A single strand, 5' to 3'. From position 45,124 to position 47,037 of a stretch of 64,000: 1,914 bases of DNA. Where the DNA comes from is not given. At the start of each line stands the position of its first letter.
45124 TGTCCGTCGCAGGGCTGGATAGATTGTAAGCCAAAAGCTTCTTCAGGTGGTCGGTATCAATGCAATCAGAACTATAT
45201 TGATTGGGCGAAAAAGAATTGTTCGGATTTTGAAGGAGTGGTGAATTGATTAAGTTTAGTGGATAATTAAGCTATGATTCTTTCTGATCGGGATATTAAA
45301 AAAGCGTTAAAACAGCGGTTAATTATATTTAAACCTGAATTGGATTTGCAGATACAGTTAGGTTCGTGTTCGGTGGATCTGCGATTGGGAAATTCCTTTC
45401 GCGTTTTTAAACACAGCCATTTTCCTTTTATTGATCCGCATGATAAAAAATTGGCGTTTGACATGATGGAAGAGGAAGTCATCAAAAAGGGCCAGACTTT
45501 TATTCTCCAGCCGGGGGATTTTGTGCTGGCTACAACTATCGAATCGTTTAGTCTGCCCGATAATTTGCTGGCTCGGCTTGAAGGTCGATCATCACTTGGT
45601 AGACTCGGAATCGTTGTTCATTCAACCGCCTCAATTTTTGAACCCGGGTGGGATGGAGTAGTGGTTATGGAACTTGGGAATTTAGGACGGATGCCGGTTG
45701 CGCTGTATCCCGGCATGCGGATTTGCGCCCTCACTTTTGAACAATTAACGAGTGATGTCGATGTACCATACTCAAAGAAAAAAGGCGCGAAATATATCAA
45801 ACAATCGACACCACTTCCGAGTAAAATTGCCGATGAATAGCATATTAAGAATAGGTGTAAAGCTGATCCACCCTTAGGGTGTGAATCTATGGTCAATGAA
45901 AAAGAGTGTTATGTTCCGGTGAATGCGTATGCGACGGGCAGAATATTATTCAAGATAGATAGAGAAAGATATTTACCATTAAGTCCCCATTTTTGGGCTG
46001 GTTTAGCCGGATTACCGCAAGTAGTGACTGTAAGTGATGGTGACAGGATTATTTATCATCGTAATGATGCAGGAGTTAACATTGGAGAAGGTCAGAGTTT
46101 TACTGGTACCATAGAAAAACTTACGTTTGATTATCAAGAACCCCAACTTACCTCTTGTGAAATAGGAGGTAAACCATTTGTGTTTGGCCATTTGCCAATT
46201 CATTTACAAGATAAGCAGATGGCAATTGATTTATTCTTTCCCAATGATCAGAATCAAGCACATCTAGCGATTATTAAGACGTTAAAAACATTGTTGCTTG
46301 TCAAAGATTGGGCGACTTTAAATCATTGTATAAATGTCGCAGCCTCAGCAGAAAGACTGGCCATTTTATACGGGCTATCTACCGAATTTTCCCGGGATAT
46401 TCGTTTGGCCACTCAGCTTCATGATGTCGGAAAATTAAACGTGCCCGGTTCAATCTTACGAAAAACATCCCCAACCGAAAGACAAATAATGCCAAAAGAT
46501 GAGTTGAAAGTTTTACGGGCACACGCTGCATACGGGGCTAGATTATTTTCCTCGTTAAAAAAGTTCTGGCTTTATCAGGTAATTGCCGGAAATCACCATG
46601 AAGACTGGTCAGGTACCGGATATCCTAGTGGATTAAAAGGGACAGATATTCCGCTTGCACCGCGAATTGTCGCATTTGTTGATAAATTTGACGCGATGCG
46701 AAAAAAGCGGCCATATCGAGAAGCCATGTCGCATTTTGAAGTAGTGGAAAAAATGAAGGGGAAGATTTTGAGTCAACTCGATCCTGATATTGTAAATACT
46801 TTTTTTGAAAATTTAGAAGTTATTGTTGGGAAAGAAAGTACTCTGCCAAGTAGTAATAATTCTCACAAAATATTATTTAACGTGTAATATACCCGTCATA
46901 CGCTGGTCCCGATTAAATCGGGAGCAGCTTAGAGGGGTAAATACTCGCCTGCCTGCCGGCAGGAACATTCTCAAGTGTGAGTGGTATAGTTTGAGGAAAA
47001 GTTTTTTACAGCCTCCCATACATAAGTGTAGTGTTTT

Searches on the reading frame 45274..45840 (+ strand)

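Call 8: search_protein_families(library=pfam, proteins=[window:45274-45840:+], max_evalue=0.01)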
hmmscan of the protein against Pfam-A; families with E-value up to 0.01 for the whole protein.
window:45274-45840:+ (188 aa): 4 families
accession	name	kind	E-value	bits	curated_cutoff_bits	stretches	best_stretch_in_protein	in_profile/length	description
PF22769.1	DCD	-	8.5e-46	156.3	27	1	2-158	1-153/153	dCTP deaminase-like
PF06559.16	DCD_N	-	3.1e-08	34.1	21.4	1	2-116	4-116/164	2'-deoxycytidine 5'-triphosphate deaminase (DCD) N-terminal domain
PF00692.24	dUTPase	-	8.8e-07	29.2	22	1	75-160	23-106/129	dUTPase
PF22569.1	DCD_C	-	6e-06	26.2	22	1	27-181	23-188/192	2'-deoxycytidine 5'-triphosphate deaminase (DCD), C-terminal domain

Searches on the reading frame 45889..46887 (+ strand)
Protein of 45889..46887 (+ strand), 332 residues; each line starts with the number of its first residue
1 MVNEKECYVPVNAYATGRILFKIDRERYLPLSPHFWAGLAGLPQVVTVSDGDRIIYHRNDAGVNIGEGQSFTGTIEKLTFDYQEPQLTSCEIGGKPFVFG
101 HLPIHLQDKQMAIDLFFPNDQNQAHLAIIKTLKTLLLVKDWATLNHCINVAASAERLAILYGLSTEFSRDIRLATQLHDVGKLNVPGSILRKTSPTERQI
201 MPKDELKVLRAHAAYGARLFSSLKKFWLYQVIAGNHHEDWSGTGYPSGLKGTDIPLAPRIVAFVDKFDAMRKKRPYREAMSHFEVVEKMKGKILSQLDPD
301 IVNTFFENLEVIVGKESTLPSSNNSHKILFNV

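Call 8: search_protein_families(library=pfam, proteins=[window:45889-46887:+], max_evalue=0.01)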
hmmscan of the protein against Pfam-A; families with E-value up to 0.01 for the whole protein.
window:45889-46887:+ (332 aa): 2 families
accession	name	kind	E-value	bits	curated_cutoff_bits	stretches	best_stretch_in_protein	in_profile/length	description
PF13487.12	HD_5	-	8.2e-28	97.7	27.2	1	145-300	16-169/170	HD domain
PF01966.28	HD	-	9.2e-16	58.6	22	1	143-270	1-116/116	HD domain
